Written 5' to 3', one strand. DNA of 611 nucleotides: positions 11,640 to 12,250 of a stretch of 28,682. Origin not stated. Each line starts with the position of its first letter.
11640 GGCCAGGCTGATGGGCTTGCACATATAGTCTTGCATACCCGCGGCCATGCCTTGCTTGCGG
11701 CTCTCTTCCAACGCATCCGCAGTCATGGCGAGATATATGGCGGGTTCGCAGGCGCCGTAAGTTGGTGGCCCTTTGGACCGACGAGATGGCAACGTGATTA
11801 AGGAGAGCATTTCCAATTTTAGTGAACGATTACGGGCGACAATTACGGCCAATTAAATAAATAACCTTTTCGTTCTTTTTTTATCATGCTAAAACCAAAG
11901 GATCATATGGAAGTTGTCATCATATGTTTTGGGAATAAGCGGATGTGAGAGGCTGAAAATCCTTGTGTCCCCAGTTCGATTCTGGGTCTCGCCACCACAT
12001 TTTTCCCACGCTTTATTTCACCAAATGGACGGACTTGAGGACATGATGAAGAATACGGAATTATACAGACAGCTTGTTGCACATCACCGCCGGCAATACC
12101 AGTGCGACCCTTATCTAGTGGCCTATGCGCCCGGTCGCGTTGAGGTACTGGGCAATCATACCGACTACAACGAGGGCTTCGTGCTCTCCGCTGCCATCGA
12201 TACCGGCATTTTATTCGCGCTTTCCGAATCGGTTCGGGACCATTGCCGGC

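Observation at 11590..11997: Rearrangement breakpoint: truncated receiver gene, AT-rich spacer and a tRNA-Phe 3' fragment next to galK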

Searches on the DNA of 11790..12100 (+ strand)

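Call 14: search_rna_families(source=window, start=11800, end=12100, threshold=evalue, max_evalue=10, show_alignments=3)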
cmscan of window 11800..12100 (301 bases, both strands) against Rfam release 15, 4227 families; matches with E-value up to 10: 2.
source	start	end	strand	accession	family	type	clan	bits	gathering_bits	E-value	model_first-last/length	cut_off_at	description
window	11858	11928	-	RF01603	snoR29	Gene; snRNA; snoRNA; CD-box;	-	20.5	50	2.1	1-84/84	no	small nucleolar RNA snoR29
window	11840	11916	+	RF00273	SNORD59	Gene; snRNA; snoRNA; CD-box;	CL00065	13.3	45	9.2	1-73/73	no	Small nucleolar RNA SNORD59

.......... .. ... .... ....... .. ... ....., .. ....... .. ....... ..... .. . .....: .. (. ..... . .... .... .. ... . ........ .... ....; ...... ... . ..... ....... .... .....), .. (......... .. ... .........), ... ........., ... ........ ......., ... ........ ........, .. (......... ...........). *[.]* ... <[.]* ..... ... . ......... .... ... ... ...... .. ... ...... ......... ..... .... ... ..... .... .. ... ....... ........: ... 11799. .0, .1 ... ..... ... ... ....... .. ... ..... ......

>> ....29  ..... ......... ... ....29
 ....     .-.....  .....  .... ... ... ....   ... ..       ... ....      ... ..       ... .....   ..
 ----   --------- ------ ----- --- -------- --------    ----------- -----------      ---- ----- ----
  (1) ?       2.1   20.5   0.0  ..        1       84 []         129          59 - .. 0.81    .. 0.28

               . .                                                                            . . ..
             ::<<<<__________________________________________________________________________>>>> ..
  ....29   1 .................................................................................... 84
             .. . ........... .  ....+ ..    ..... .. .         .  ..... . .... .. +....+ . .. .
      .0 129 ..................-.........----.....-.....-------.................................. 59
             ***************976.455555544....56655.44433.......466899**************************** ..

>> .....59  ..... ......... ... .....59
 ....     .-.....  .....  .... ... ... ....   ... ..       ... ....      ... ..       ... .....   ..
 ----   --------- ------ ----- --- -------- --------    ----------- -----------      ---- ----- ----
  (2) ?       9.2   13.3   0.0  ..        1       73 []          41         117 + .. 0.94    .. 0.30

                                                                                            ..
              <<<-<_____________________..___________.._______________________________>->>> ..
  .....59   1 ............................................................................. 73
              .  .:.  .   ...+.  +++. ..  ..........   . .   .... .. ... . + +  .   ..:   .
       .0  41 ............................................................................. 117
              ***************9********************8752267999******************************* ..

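Call 16: search_rna_families(source=window, start=11949, end=12030, threshold=evalue, max_evalue=10, show_alignments=3)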
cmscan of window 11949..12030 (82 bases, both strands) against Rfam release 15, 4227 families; matches with E-value up to 10: 1.
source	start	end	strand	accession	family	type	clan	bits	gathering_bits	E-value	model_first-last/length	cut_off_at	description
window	11949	11994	+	RF00005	tRNA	Gene; tRNA;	CL00001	19.6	29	0.029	27-71/71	5'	tRNA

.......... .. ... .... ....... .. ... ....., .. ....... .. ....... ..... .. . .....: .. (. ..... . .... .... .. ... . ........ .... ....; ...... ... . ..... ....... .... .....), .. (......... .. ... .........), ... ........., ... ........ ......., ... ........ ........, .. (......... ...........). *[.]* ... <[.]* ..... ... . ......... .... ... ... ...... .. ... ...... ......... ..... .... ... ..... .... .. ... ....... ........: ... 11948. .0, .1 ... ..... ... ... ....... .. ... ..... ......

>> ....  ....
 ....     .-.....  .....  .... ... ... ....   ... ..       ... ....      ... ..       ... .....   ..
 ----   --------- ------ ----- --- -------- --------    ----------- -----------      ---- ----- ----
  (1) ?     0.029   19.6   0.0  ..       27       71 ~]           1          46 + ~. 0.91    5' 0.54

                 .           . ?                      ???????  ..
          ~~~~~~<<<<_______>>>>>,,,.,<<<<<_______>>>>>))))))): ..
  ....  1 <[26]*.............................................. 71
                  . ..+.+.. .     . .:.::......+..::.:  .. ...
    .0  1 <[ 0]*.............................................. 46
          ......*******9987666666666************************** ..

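Call 56: search_dna_similar(query=window:11790-12042:+, collection=plasmids, mode=distant, max_evalue=1, max_rows=15)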
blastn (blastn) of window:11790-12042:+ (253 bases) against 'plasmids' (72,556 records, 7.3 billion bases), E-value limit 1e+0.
Records with a match: 52; places in all: 72; records where one place covers at least 80% of the query: 0.
Best place of each record, by identity: 95-99% 1; 90-95% 13; 80-90% 37; 60-80% 1.
By first word of the organism name: Clostridioides 13; Priestia 11; Klebsiella 5; Acinetobacter 4; Peribacillus 3; Escherichia 3; Phocaeicola 2; Bacillus 1; Legionella 1; Bacteroides 1; and 8 more.
By predicted mobility (MOB-suite, as given by PLSDB): non-mobilizable 47; mobilizable 3; conjugative 2.
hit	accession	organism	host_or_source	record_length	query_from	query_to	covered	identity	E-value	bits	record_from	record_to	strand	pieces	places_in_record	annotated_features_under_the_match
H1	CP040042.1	Acinetobacter baumannii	Homo sapiens,blood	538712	165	212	19%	93.8%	1e-10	74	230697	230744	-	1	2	none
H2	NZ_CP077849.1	Acinetobacter baumannii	Homo sapiens,Rectal swab_P28_BU14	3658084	165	212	19%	93.8%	1e-10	74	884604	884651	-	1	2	none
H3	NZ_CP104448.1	Acinetobacter baumannii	Homo sapiens,sputum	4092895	165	212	19%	93.8%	1e-10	74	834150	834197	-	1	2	none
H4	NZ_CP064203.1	Acinetobacter baumannii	Homo sapiens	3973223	165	212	19%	93.8%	1e-10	74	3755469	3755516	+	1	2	none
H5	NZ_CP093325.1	Bacillus sp. N5-665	whole organism,peat soil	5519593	159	215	23%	77.6%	2e-1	44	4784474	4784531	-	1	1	none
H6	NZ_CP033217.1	Clostridioides difficile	Homo sapiens,stool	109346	164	217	21%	81.5%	1e-3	50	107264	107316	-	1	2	none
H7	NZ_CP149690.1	Clostridioides difficile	-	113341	164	217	21%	81.5%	1e-3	50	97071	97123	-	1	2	none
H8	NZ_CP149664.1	Clostridioides difficile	-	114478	164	217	21%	81.5%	1e-3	50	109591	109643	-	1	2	none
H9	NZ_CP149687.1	Clostridioides difficile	Dog,single cell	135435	164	217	21%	81.5%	1e-3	50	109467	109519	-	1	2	none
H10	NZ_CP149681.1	Clostridioides difficile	Dog,single cell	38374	164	217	21%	81.5%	1e-3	50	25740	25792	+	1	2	none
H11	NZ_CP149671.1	Clostridioides difficile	Dog,single cell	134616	164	217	21%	81.5%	1e-3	50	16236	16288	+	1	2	none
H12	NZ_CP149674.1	Clostridioides difficile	Dog,single cell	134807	164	217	21%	81.5%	1e-3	50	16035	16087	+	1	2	none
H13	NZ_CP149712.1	Clostridioides difficile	-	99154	164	217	21%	81.5%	1e-3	50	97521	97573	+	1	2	none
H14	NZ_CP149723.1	Clostridioides difficile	Homo sapiens,single cell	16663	164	217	21%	81.5%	1e-3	50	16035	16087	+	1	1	none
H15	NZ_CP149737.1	Clostridioides difficile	Homo sapiens,single cell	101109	164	217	21%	81.5%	1e-3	50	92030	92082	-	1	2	none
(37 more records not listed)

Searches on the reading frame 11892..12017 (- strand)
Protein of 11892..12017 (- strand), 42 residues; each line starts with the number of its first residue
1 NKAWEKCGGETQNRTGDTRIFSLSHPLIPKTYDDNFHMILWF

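Call 61: search_protein_families(library=pfam, proteins=[window:11892-12017:-], max_evalue=10)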
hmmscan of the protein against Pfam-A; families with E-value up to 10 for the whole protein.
seq(42 aa): 0 families
